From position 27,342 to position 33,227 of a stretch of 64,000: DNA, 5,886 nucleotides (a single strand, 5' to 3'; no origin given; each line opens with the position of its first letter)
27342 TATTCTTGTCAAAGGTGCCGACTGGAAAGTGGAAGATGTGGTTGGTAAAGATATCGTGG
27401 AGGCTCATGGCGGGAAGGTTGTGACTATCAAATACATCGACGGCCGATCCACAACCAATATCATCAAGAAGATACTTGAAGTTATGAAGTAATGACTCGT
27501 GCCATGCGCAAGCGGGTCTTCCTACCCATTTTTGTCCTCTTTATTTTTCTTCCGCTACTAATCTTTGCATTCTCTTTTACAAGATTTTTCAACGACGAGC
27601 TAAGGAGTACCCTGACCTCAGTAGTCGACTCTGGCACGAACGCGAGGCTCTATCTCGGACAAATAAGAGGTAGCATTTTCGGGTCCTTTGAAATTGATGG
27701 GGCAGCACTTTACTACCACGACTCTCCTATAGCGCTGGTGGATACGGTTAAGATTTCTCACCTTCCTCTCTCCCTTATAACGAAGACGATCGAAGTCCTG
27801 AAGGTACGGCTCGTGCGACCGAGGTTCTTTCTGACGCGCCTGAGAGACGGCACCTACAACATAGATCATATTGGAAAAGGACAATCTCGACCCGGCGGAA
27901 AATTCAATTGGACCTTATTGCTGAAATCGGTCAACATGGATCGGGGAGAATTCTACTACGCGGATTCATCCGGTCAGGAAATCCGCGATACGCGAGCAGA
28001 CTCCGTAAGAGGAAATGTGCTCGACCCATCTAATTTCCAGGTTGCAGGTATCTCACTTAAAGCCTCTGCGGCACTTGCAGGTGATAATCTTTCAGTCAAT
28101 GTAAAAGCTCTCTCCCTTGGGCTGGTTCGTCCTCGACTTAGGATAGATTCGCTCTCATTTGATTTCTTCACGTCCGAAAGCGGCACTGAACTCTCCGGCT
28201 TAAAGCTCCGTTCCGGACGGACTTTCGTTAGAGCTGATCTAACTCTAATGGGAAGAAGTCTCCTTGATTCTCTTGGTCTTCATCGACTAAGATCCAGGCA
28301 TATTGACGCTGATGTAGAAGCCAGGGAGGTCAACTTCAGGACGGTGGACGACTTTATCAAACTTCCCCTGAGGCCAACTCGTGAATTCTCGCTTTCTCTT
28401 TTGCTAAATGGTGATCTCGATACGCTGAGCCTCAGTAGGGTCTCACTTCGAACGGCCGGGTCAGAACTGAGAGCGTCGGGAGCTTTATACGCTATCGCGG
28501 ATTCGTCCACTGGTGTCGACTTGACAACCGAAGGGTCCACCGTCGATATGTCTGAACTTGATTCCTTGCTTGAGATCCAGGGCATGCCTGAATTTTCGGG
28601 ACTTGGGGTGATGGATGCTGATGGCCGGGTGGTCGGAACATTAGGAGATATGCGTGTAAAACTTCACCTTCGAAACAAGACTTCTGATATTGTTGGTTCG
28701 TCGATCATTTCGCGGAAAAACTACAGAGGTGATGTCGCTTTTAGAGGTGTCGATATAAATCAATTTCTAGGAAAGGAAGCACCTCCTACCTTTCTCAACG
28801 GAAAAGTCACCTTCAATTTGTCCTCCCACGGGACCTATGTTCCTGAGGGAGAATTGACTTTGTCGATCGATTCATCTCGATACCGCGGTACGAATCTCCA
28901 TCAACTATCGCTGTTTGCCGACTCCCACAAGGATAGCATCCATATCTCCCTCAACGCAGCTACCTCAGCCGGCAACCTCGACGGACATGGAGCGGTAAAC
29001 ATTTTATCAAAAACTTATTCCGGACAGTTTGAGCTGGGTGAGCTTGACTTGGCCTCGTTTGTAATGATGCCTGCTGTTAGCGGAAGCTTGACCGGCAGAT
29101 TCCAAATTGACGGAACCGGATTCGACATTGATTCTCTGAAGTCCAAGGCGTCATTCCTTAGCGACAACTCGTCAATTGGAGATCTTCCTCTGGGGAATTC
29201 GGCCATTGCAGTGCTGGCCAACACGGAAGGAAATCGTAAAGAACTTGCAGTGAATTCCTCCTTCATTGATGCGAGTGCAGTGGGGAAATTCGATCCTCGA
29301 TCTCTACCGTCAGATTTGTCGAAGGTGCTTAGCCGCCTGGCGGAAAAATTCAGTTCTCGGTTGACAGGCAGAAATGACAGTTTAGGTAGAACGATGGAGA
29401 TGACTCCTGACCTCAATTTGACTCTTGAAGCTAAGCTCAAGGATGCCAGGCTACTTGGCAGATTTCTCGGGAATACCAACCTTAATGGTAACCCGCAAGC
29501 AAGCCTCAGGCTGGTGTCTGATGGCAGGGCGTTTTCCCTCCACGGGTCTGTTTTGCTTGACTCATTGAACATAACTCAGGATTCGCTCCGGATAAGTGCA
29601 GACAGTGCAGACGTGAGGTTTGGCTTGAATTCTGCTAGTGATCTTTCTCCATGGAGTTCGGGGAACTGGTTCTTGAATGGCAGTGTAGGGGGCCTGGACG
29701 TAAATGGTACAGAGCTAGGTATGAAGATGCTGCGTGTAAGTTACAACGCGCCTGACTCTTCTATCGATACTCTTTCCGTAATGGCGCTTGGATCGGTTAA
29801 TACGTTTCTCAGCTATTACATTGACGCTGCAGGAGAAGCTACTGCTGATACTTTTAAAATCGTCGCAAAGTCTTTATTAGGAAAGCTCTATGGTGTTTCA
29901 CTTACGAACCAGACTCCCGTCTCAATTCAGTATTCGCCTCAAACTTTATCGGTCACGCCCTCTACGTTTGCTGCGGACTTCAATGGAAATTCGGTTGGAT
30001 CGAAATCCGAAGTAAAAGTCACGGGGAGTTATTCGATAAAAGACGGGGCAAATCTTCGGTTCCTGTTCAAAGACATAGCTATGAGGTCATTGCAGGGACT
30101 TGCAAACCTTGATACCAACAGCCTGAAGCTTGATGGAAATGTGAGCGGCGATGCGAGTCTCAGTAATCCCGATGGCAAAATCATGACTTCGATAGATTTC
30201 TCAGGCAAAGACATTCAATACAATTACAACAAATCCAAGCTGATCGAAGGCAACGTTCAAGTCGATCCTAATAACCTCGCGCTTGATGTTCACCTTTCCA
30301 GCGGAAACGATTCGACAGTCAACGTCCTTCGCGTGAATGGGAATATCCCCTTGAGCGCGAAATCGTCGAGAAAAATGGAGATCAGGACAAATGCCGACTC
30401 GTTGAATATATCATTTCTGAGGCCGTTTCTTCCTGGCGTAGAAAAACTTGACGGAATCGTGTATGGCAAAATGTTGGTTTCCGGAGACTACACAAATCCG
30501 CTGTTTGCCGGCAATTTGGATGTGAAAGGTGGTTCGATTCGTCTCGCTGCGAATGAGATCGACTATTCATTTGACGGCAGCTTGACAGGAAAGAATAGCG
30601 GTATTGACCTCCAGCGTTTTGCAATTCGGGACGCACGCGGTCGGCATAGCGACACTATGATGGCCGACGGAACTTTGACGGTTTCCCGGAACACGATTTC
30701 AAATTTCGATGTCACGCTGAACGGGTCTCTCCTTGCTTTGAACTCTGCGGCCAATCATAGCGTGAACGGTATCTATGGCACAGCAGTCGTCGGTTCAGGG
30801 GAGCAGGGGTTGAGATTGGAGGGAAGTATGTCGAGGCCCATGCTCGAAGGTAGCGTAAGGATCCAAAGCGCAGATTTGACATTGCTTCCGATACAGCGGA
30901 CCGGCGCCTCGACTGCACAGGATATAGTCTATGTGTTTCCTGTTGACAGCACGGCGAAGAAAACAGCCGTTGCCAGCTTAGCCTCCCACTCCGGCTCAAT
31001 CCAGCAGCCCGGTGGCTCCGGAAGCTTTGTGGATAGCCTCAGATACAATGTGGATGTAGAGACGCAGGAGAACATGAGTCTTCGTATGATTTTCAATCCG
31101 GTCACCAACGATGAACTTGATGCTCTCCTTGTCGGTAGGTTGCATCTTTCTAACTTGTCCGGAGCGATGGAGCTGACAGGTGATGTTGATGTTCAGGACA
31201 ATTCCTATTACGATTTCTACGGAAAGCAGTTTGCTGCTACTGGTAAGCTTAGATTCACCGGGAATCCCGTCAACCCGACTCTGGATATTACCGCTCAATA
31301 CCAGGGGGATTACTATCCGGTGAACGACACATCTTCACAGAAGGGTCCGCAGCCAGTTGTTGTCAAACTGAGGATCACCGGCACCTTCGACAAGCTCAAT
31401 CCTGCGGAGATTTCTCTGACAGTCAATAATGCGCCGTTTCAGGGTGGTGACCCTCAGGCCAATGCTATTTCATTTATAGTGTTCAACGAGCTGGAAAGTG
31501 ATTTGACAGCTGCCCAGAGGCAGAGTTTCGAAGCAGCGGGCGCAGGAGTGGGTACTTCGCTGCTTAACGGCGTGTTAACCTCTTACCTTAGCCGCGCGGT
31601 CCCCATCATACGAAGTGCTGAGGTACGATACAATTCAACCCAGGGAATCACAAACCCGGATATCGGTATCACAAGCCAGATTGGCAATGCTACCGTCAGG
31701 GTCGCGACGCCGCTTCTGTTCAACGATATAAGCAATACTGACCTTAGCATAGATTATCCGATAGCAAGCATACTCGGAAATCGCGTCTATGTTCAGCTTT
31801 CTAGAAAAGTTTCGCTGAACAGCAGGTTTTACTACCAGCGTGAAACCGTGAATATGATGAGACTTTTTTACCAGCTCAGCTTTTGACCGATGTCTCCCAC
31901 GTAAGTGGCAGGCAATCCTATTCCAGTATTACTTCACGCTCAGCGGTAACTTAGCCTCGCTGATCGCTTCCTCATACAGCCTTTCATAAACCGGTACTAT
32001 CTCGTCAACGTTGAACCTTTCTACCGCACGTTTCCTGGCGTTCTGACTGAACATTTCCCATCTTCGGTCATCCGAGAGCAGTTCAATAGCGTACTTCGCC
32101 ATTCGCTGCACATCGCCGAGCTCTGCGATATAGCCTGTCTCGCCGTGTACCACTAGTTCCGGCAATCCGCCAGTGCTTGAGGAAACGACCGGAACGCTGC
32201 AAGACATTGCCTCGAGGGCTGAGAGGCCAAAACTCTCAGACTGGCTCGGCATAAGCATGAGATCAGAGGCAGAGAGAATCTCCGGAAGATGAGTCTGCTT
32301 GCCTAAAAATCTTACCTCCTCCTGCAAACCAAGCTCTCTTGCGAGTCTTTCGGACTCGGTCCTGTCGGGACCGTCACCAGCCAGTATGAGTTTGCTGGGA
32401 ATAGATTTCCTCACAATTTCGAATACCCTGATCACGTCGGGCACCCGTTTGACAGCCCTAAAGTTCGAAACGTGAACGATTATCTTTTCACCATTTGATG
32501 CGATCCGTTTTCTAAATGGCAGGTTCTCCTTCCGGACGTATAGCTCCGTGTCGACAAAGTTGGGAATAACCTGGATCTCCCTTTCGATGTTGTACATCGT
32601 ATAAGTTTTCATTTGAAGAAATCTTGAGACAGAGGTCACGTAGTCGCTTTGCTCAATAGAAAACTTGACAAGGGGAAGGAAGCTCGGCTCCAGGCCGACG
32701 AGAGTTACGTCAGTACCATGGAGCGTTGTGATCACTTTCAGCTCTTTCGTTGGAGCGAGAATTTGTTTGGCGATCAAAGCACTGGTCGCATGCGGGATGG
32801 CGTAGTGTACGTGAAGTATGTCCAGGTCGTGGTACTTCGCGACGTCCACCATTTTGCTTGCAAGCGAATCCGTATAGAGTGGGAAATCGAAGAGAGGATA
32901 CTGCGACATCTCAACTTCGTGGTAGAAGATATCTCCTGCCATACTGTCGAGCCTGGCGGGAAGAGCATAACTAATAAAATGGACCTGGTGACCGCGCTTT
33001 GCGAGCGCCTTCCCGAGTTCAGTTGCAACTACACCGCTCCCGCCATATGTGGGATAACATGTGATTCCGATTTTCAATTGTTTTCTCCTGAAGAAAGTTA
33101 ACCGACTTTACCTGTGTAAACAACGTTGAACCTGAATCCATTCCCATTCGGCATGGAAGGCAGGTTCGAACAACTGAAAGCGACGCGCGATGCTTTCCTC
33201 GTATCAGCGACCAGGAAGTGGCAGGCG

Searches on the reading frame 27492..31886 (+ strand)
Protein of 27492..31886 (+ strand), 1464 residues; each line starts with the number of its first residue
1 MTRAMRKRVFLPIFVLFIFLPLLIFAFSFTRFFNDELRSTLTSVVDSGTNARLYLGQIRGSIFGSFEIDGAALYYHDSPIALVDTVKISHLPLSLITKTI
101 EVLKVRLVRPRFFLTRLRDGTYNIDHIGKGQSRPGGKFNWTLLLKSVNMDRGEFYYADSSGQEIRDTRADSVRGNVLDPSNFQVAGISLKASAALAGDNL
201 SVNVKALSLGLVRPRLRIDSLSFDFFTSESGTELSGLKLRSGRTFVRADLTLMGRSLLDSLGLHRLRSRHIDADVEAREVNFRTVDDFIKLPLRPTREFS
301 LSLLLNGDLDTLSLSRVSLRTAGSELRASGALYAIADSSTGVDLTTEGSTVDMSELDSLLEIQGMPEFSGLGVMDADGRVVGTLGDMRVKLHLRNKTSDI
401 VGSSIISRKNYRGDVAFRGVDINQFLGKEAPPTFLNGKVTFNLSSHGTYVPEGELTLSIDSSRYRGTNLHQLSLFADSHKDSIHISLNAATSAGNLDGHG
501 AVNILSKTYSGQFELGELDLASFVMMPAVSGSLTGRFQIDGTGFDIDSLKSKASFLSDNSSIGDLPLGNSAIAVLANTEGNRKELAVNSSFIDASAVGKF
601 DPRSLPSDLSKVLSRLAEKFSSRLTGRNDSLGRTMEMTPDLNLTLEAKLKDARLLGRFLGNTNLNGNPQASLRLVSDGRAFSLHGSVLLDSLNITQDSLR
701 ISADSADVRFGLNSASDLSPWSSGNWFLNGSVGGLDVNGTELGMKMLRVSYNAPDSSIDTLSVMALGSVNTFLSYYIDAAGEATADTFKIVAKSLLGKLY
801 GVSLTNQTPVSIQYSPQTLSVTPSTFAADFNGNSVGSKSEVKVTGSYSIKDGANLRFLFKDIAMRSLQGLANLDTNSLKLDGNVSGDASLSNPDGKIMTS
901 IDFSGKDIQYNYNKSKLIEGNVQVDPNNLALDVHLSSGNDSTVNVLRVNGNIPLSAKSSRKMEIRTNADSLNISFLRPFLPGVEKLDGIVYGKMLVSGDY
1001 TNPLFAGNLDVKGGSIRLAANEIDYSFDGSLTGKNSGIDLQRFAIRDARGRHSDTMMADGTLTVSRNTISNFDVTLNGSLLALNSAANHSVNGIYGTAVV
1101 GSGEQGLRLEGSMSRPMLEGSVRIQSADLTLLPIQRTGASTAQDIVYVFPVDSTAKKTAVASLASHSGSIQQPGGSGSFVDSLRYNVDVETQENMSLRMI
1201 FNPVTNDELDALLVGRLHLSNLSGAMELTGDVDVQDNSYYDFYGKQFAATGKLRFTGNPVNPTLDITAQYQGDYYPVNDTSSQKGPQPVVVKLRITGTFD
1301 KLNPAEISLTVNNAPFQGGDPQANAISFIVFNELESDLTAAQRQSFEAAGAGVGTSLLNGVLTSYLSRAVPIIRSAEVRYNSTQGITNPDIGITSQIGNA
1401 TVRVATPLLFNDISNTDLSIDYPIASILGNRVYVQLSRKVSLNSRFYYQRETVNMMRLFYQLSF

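Call 7: search_protein_families(library=pfam, proteins=[window:27492-31886:+], max_evalue=0.0001)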
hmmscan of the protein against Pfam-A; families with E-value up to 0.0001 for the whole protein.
window:27492-31886:+ (1464 aa): 2 families
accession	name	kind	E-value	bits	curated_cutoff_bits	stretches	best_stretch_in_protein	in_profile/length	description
PF05170.20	AsmA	-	1.2e-06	28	29.8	1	13-202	11-221/607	AsmA family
PF05359.17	DUF748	-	1.9e-06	26.7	50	1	6-184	14-192/1037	Domain of Unknown Function (DUF748)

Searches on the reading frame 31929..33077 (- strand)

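Call 7: search_protein_families(library=pfam, proteins=[window:31929-33077:-], max_evalue=0.0001)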
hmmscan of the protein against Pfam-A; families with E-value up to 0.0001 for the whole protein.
window:31929-33077:- (382 aa): 7 families
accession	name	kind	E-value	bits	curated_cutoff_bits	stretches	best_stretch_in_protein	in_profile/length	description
PF00534.26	Glycos_transf_1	-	8.3e-42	143.1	26.4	1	192-350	9-172/172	Glycosyl transferases group 1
PF13692.12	Glyco_trans_1_4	-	4.6e-34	118.1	27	1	198-336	2-142/142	Glycosyl transferases group 1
PF13439.12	Glyco_transf_4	-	3.2e-27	96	28.5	1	11-178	1-169/170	Glycosyltransferase Family 4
PF20706.3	GT4-conflict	-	8.8e-13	48.4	26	1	256-309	267-320/385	Family 4 Glycosyltransferase in conflict systems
PF13579.12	Glyco_trans_4_4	-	2.4e-12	47.9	29.7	1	12-173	1-157/158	Glycosyl transferase 4-like domain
PF13477.12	Glyco_trans_4_2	-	2e-11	44.7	23.4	1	20-151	15-139/139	Glycosyl transferase 4-like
PF13524.12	Glyco_trans_1_2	-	3.7e-05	24.1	25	1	257-358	34-136/144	Glycosyl transferase-like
